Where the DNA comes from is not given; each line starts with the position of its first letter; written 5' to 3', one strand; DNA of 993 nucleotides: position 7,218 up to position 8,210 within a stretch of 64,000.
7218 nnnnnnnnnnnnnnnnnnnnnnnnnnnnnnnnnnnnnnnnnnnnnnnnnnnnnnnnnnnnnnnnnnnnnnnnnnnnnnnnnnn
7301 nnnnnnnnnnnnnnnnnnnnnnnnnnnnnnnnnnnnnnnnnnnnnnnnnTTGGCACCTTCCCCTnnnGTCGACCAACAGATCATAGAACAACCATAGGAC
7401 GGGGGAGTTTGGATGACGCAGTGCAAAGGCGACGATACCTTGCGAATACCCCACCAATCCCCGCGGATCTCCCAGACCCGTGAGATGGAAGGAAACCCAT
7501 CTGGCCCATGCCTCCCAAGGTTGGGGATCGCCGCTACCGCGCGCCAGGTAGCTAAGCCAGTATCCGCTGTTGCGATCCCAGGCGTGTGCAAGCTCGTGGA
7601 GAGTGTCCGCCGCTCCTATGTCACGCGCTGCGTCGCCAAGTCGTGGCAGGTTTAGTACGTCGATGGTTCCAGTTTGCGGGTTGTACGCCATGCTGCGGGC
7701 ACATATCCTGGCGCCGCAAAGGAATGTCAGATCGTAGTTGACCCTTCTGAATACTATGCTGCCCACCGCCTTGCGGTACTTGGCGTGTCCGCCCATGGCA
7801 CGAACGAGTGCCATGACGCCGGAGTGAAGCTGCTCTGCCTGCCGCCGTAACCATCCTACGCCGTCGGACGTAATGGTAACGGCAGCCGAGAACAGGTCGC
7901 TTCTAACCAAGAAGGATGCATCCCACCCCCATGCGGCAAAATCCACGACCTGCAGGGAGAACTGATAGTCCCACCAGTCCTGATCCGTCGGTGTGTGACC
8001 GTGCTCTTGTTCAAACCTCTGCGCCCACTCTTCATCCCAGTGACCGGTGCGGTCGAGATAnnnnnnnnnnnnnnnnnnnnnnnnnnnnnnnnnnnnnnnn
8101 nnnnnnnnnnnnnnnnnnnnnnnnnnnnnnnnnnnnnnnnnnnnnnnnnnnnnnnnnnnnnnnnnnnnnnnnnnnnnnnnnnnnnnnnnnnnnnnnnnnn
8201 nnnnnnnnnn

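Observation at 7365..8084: Unrecognised HExxH metallopeptidase-like toxin tip on an RHS cassette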

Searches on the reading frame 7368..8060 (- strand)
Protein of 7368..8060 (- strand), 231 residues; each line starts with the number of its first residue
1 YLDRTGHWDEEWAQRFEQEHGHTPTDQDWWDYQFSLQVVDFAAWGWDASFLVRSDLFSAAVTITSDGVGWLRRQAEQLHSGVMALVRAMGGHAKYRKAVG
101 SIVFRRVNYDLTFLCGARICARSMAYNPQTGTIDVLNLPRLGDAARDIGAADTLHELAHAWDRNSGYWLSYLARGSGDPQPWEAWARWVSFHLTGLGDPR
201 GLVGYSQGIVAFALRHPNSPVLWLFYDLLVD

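Call 5: find_homologous_proteins(query=window:7368-8060:-, max_evalue=0.001)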
Query window:7368-8060:- (231 aa): 3 proteins with E <= 0.001 among 357 candidates.
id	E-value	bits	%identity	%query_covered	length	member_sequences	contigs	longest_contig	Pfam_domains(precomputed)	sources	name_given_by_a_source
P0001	2.6e-57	212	53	86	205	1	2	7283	-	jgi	jgi:hypothetical protein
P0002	1.3e-17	82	46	45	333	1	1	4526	PF25023.2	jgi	jgi:RHS repeat-associated protein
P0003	5.8e-12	64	32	85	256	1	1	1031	-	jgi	jgi:hypothetical protein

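Call 6: search_solved_structures(query=window:7368-8060:-, max_evalue=10, show_alignments=2)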
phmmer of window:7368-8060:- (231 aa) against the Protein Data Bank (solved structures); distinct sequences matched with E-value up to 10: 0.

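Call 10: search_protein_families(library=pfam, alignment_id=A1, max_evalue=10)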
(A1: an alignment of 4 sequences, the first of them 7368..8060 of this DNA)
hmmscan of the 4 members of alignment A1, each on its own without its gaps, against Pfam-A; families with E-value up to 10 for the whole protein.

A. member 1, window:7368-8060:- (231 aa): 0 families

B. families by the number of members that match (of 4 scanned): 5 families
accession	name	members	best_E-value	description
PF25023.1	TEN_YD-shell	1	0.0039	Teneurin YD-shell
PF06167.18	Peptidase_M90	1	0.0077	Glucose-regulated metallo-peptidase M90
PF20844.2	PCF11_RFEG_rpt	1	0.058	Pre-mRNA cleavage complex 2 protein Pcf11, RFEGP repeat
PF01476.26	LysM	1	0.16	LysM domain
PF12044.14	Metallopep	1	0.18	Putative peptidase family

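Call 14: find_encoding_contigs(protein=P0001, flank=8000)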
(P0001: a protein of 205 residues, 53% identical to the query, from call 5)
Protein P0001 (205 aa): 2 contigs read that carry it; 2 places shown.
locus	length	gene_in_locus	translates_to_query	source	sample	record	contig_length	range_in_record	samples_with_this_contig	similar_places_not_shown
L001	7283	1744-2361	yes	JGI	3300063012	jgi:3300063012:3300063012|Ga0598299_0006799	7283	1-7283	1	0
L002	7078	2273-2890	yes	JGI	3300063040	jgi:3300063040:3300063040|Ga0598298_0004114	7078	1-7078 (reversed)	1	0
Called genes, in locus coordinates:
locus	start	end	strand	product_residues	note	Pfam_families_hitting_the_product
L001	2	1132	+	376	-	?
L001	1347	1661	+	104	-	-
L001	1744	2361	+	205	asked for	-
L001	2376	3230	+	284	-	-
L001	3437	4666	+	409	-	PF05593:RHS_repeat (weak), PF25023:TEN_YD-shell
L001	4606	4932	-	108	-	-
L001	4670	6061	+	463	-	-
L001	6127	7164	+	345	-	PF25023:TEN_YD-shell, PF01551:Peptidase_M23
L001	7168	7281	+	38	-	?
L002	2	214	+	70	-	?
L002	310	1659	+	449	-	PF26549:Tricorn_N (faint), PF00930:DPPIV_N (faint), PF07676:PD40 (faint), PF26550:Tricorn_2nd (weak)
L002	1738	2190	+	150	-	PF25023:TEN_YD-shell (weak)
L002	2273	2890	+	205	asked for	-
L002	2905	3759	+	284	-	-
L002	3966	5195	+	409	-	PF05593:RHS_repeat (weak), PF25023:TEN_YD-shell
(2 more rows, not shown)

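Call 15: find_encoding_contigs(protein=P0002, flank=8000)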
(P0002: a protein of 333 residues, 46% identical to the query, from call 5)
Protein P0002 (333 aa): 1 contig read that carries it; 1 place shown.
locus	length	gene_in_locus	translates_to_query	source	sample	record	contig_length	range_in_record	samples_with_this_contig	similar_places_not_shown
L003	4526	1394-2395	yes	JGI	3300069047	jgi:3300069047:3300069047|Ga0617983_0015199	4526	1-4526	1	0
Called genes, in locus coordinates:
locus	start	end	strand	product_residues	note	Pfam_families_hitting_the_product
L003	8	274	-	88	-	-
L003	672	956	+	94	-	PF14076:DUF4258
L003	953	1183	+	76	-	-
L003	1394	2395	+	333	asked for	PF25023:TEN_YD-shell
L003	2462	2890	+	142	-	PF17210:SdrD_B (weak)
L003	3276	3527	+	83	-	PF02604:PhdYeFM_antitox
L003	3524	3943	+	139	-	PF01850:PIN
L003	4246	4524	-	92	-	?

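Call 18: find_encoding_contigs(protein=P0003, flank=8000)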
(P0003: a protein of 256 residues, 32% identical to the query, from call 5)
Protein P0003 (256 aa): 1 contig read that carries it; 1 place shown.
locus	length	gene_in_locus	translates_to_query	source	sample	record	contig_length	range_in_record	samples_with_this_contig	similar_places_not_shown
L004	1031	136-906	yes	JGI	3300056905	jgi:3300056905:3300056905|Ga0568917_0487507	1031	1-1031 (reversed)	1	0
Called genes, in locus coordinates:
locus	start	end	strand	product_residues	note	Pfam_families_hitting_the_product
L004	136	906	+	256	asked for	-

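Call 19: predict_structure(alignment_id=A2)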
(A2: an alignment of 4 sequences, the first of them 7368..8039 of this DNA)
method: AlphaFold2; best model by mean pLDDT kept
length: 224 residues; sequences in the alignment: 4
mean_pLDDT: 45.9   pTM: 0.31
mean pLDDT of the five models: 45.9, 45.6, 37.9, 37.8, 36.4
residues with pLDDT >= 90: 0; 70-90: 18; 50-70: 17; < 50: 189
segments of 3 or more residues with pLDDT < 50: 26-72, 74-79, 81-94, 101-111, 116-118, 120-124, 128-224
pLDDT, mean of each block of 10 residues (from residue 1): 78 79 46 36 46 45 43 49 45 49 43 49 46 41 46 44 37 42 38 36 40 38 31
secondary structure, 60 per line:
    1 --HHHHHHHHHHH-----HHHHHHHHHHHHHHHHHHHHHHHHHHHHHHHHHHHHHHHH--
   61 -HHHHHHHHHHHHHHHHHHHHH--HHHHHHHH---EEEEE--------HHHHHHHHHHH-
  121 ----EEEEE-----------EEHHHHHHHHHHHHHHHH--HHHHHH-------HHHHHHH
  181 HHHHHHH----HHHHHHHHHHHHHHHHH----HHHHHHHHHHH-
elements in order: H3-13 H19-58 H62-82 H85-92 E96-100 H109-119 E125-129 H143-158 H161-166 H174-187 H192-208 H213-223
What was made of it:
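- Tried and rejected: AlphaFold with only 4 sequences gave pLDDT 46 and was discarded (call 19).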

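Call 20: search_protein_representatives(alignment_id=A2)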
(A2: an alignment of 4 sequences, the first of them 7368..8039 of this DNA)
Query: 4 sequences, 223 profile positions. Proteins with E-value up to 0.001 (for the whole library): 20; up to 1e-10: 17; up to 1e-30: 8. The best 20 are listed.
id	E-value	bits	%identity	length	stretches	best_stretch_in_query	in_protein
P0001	6.1e-85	300.8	-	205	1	18-223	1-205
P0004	2.4e-66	240.0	-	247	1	1-216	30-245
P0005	2.7e-62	226.7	-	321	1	2-218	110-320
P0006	1.6e-60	220.9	-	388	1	1-191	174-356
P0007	3.2e-43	164.3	-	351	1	2-110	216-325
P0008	1.0e-39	152.9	-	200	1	36-216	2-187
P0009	5.8e-39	150.4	-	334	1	2-168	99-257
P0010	9.0e-34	133.4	-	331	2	2-154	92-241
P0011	3.5e-28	115.2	-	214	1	35-199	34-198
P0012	4.7e-23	98.4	-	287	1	4-186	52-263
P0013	6.8e-22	94.6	-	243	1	4-112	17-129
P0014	1.7e-21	93.3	-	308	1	1-57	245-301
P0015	5.4e-20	88.4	-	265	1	2-188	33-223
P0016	6.1e-18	81.7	-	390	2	4-125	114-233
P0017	3.3e-16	76.0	-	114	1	1-83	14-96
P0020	1.1e-07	48.1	-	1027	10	81-104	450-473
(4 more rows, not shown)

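Call 27: search_solved_structures(query=A3, max_evalue=10, show_alignments=3)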
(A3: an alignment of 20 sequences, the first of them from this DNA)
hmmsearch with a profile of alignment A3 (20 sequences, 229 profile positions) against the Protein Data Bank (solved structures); distinct sequences matched with E-value up to 10: 17.
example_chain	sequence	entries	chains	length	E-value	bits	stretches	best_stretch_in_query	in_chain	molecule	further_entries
1j7n_A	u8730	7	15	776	0.00012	25.1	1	135-204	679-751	Lethal Factor precursor | Lethal Factor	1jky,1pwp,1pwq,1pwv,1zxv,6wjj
2l0r_A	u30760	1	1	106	0.00015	24.8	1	136-206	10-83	Lethal factor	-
6psn_L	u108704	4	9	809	0.00016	24.7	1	135-204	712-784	Lethal factor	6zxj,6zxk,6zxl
4dv8_A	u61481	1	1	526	0.0022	21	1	135-204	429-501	Lethal factor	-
4pkq_A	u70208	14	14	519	0.0023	20.9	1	135-204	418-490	Lethal factor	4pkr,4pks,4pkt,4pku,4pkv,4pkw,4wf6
1yqy_A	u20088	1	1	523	0.0023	20.9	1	135-204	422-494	Lethal factor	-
1pwu_A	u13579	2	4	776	0.007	19.4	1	135-204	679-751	Lethal factor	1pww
6h56_A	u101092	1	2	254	0.016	18.2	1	94-175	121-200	Effector domain of Pseudomonas aeruginosa VgrG2b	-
9urd_A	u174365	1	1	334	0.042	16.8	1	137-203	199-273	Substrate import-associated zinc metallohydrolase lipoprotein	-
3dl1_A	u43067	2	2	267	0.066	16.2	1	134-214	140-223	Putative Metal-dependent Hydrolase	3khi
4l7a_A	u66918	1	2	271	0.089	15.7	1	125-201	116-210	Uncharacterized protein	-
9srw_E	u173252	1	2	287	0.18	14.7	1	134-214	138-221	Mlc titration factor A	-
9g0j_A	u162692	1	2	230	0.26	14.2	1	141-217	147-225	ATLF-like domain-containing protein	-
6r54_A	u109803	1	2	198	0.6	13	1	140-206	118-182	Pro-Pro endopeptidase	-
5zbz_A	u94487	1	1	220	1.4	11.8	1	66-100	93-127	Eukaryotic initiation factor 4A-I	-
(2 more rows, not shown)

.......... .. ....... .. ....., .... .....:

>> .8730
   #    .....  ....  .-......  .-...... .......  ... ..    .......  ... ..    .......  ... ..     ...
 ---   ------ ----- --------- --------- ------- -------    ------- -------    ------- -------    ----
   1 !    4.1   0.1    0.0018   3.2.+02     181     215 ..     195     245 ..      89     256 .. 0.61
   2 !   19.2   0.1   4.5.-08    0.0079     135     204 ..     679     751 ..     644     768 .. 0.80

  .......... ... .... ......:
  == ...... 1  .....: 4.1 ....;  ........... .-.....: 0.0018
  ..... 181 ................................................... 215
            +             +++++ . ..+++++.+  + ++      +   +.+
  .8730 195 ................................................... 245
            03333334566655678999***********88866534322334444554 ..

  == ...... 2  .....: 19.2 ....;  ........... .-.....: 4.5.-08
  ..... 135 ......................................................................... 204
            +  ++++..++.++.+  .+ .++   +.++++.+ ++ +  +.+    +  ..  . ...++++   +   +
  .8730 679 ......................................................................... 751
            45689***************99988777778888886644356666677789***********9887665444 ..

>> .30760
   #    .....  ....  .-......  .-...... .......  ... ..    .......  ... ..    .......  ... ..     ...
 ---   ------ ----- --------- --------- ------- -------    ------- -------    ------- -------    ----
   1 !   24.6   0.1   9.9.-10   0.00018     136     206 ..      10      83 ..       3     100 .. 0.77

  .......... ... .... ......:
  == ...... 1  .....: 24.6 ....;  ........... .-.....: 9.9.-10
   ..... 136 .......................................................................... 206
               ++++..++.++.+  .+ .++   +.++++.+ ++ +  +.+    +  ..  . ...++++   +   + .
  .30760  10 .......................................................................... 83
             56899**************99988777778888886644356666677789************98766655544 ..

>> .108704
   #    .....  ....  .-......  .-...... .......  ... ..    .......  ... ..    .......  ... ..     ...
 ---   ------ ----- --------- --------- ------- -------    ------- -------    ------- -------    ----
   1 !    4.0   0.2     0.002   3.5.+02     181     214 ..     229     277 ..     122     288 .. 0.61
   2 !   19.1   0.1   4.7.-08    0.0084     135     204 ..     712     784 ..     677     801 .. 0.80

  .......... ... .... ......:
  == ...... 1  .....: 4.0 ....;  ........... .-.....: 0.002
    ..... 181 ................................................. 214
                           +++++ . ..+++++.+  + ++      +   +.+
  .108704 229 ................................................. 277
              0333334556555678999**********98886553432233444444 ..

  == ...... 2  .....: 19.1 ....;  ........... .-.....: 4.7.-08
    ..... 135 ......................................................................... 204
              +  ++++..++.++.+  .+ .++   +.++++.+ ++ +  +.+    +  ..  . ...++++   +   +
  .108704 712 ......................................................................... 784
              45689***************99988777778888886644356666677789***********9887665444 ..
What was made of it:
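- On Tpe-Tpi (VgrG2b C-ter / PA0261) effector-immunity family: The effector hits 6h56 at E 0.016 (call 27).
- Closest known: Anthrax lethal factor catalytic domain / MtfA / PPEP-1. Same: These are the best profile hits (lethal factor E 1.2e-4; MtfA, PPEP-1 and the ATLF-like protein at E 0.07-0.6, call 27).
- Closest known: VgrG2b C-terminal metallopeptidase with PA0261. Same: There is a weak profile hit to 6h56 (E 0.016, call 27).
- In all, 13 of 17 listed hits are named zinc peptidases or hydrolases (call 27). Every sequence-profile hit below E 1 is to a zincin, and most have demonstrated peptidase activity: lethal factor, MtfA, PPEP-1, VgrG2b (call 27).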

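Call 28: search_protein_families(library=pfam, alignment_id=A3, max_evalue=10)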
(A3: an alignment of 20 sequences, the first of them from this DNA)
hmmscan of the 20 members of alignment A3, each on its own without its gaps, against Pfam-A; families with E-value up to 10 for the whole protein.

A. member 1, seq(224 aa): 0 families

B. families by the number of members that match (of 20 scanned): 14 families
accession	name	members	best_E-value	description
PF14891.12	Peptidase_M91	2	0.0076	Effector protein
PF11719.13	Drc1-Sld2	2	0.57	DNA replication and checkpoint protein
PF13402.12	Peptidase_M60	1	0.00094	Peptidase M60, enhancin and enhancin-like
PF07607.17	DUF1570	1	0.0023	Protein of unknown function (DUF1570)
PF06167.18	Peptidase_M90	1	0.0077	Glucose-regulated metallo-peptidase M90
PF25226.1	DUF7844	1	0.053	Domain of unknown function (DUF7844)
PF01476.26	LysM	1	0.088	LysM domain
PF14685.13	PDZ_Tricorn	1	0.092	Tricorn protease PDZ domain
PF12044.14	Metallopep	1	0.1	Putative peptidase family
PF22472.1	Ago_N_2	1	0.13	Argonaute, N-terminal domain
PF18818.7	MPTase-PolyVal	1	0.16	Zincin-like metallopeptidase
PF05572.19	Peptidase_M43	1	0.17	Pregnancy-associated plasma protein-A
PF13574.12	Reprolysin_2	1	0.25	Metallo-peptidase family M12B Reprolysin-like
PF24189.1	Ig_RSC4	1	0.26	RSC4 Ig-like domain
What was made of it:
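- On Anthrax lethal factor-like (Pfam ATLF / MEROPS M34; Tox-ALF-MPTase): No ATLF hit for any of the 20 members, even at E <= 10 (call 28).
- On Tox-MPTase2-5 / HopH1 (Peptidase_M91): Peptidase_M91 appears at E 0.0076 in 2 of 20 members, below threshold (call 28).
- The best per-member E-values are 9e-4 to 8e-3, each in only one or two members (calls 10, 28).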

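Call 33: predict_structure(alignment_id=A3)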
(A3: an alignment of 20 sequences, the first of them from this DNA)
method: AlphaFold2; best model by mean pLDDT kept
length: 224 residues; sequences in the alignment: 20
mean_pLDDT: 88.8   pTM: 0.88
mean pLDDT of the five models: 88.8, 87.6, 86.8, 86.5, 86.1
residues with pLDDT >= 90: 149; 70-90: 52; 50-70: 23; < 50: 0
segments of 3 or more residues with pLDDT < 50: none
pLDDT, mean of each block of 10 residues (from residue 1): 92 96 97 97 98 96 95 98 98 96 65 79 93 66 95 92 81 90 91 74 92 79 66
secondary structure, 60 per line:
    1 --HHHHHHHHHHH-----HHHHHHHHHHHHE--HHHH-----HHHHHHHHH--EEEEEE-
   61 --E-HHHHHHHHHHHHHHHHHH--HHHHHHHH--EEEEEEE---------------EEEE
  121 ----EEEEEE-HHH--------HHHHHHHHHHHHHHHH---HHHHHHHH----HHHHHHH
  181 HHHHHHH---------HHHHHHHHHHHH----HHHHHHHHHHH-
elements in order: H3-13 H19-30 H34-37 H43-51 E54-59 H65-82 H85-92 E95-101 E117-120 E125-130 H143-158 H162-169 H174-187 H197-208 H213-223
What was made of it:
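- On Gluzincin zinc metallopeptidases (zincin fold, HExxH + Glu): It lies on helix 143-158 in the model (call 33). The predicted secondary structure has four strands and helix 65-82 (call 33).
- The model has strands 54-59, 95-101, 117-120 and 125-130, a backing helix 65-82, the HELAH helix 143-158 and the E176 helix 174-187 (call 33).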

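Call 36: fold_search(model_id=the predicted structure, library=pdb)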
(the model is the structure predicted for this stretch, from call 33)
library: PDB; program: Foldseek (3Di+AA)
matches with E <= 10: 50; with E <= 0.001: 0
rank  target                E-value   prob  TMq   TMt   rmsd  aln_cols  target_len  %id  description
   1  6cyy_A                2.8e-01  0.18  0.19  0.15  15.7       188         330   12  Mycobacterium tuberculosis transcriptional regulator (released 2019-04-17)
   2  7z5u                  3.6e-01  0.75  0.26  0.16   5.9       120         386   12  Crystal structure of the peptidase domain of collagenase G from Clostridium histolyticum in complex with a hydroxamate-b (released 2022-11-09)
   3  6r54_A                4.0e-01  0.44  0.32  0.35  10.6       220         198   13  Crystal structure of PPEP-1(E184A) (released 2019-06-12)
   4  5n12_B                4.2e-01  0.60  0.36  0.41   8.9       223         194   12  Crystal structure of TCE treated rPPEP-1 (released 2018-05-30)
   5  5n12_A                4.6e-01  0.44  0.33  0.37   9.9       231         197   12  Crystal structure of TCE treated rPPEP-1 (released 2018-05-30)
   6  6zxj_I                4.9e-01  0.57  0.41  0.17   8.4       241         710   11  Fully-loaded anthrax lethal toxin in its heptameric pre-pore state, in which the third lethal factor is masked out (PA (released 2020-09-02)
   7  6r53_B                4.9e-01  0.54  0.36  0.39   9.3       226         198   12  Crystal structure of PPEP-1(K101R) (released 2019-06-12)
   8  6r5b_A                5.1e-01  0.63  0.39  0.43   7.7       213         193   13  Crystal structure of PPEP-1(W103H/E143A/Y178F) in complex with substrate peptide Ac-EVNPPVP-CONH2 (released 2019-06-12)
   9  4gaa_B                5.1e-01  0.41  0.25  0.11   7.0       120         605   15  Structure of Leukotriene A4 hydrolase from Xenopus laevis complexed with inhibitor bestatin (released 2013-06-12)
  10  6r5c_A                6.6e-01  0.41  0.34  0.39  10.2       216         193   12  Crystal structure of PPEP-1(W103F/E143A/Y178F) in complex with substrate peptide Ac-EVNPPVP-CONH2 (released 2019-06-12)
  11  5a0x_A                7.3e-01  0.47  0.37  0.41  10.2       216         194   12  Substrate peptide-bound structure of metalloprotease Zmp1 variant E143AY178F from Clostridium difficile (released 2015-08-05)
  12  6r55_A                8.5e-01  0.41  0.35  0.39   9.1       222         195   12  Crystal structure of PPEP-1(E184K) (released 2019-06-12)
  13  6r57_A                8.5e-01  0.28  0.33  0.36  10.4       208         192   12  Crystal structure of PPEP-1(E143A/Y178F/E184A) in complex with substrate peptide Ac-EVNPPVP-CONH2 (released 2019-06-12)
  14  6cz6_D                8.9e-01  0.18  0.25  0.19  15.6       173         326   12  Mycobacterium tuberculosis transcriptional regulator (released 2019-04-17)
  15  6r4z_A                1.1e+00  0.30  0.35  0.38  10.2       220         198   12  Crystal structure of holo PPEP-1(E143A/Y178F) in complex with product peptide Ac-EVNP-CO2 (substrate peptide: Ac-EVNPP (released 2019-06-12)
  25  8s5f_A                4.2e+00  0.06  0.24  0.17  13.2       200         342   11  Crystal structure of the HExxH domain of ChlBHExxH a novel alpha-ketoglutarate dependent oxygenase (released 2024-10-02)
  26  8s5f_E                4.9e+00  0.06  0.24  0.18  13.2       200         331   11  Crystal structure of the HExxH domain of ChlBHExxH a novel alpha-ketoglutarate dependent oxygenase (released 2024-10-02)
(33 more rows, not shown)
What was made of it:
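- On Gluzincin zinc metallopeptidases (zincin fold, HExxH + Glu): Foldseek against the PDB gives a best E of 0.28 and TM of at most 0.43, although the top hits are mostly zincins (call 36).
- Closest known: Anthrax lethal factor catalytic domain / MtfA / PPEP-1. Same: They are also among the best Foldseek hits (call 36).
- Foldseek against the PDB gives a best E of 0.28, and the TM-score to PPEP-1 or lethal factor is 0.32-0.43 (call 36).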

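Call 37: find_related_loci(query=A2, collection=genome_contigs, flank=10000)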
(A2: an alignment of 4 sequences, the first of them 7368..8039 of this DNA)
Query A2 (224 aa) in genome_contigs; peptide patterns used: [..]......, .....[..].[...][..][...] (x = any residue, [..] = any of these).
166 stretches matched a pattern; 4 encode a relative of the query (tblastn E <= 1e-3); 4 distinct loci.
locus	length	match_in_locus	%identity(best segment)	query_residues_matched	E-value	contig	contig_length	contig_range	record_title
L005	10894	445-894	32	3-159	4e-17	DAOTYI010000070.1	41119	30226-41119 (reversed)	MAG TPA_asm: Anaerolineae bacterium isolate H23_320 k115_890143, whole genome shotgun sequence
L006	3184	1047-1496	31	3-159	8e-17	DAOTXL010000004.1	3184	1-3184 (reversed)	MAG TPA_asm: Anaerolineae bacterium isolate H21_249 k133_451024, whole genome shotgun sequence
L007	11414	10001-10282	42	1-96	3e-16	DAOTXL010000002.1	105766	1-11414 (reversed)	MAG TPA_asm: Anaerolineae bacterium isolate H21_249 k133_894990, whole genome shotgun sequence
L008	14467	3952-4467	31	3-170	2e-13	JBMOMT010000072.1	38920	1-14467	MAG: Chloroflexota bacterium isolate Betzabe_MAG057 MAG057_72, whole genome shotgun sequence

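Call 41: fold_search(model_id=the predicted structure, library=viral)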
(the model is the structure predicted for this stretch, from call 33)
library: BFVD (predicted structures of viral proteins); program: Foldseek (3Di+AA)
matches with E <= 10: 190; with E <= 0.001: 0
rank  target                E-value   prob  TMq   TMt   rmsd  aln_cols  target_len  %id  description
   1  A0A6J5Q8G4            5.1e-03  1.00  0.43  0.18   9.0       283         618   13  Phage head morphogenesis domain containing protein [uncultured Caudovirales phage]
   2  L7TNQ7                8.9e-03  1.00  0.43  0.11   8.1       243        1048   12  Uncharacterized protein [Haloarcula vallismortis tailed virus 1]
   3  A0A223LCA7            2.3e-02  0.95  0.33  0.34   9.7       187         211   13  IrrE N-terminal-like domain-containing protein [Bacillus phage PBS1]
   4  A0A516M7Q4            2.6e-02  1.00  0.40  0.26   4.6       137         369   13  (no name in the UniProt tables at hand)
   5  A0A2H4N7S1            4.2e-02  0.99  0.37  0.55   5.7       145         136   15  (no name in the UniProt tables at hand)
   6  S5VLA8                4.7e-02  0.99  0.42  0.17   6.0       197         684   16  (no name in the UniProt tables at hand)
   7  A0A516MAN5            4.9e-02  0.96  0.31  0.23   6.3       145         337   15  (no name in the UniProt tables at hand)
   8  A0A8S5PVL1            5.7e-02  0.97  0.39  0.35   6.9       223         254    9  Metalloprotease [Siphoviridae sp. ctd9R8]
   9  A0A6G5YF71            7.0e-02  0.96  0.31  0.09   5.2       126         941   21  (no name in the UniProt tables at hand)
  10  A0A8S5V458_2          1.0e-01  0.57  0.33  0.09  17.3       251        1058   14  PolyVal ADP-Ribosyltransferase [Myoviridae sp. ct8iP21]
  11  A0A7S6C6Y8            1.1e-01  0.92  0.43  0.19   6.4       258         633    9  (no name in the UniProt tables at hand)
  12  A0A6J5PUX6            1.1e-01  0.60  0.20  0.11  15.0       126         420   16  Large polyvalent protein associated domain-containing protein [uncultured Caudovirales phage]
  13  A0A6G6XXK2            1.2e-01  0.66  0.28  0.29  13.7       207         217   10  (no name in the UniProt tables at hand)
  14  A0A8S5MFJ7            1.2e-01  0.77  0.32  0.16   7.8       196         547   12  Minor capsid protein [Myoviridae sp. ctguh8]
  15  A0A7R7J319            1.3e-01  0.75  0.30  0.36   9.3       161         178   12  (no name in the UniProt tables at hand)
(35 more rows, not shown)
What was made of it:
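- Foldseek's top PDB and viral hits are mostly zincins (calls 36, 41).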
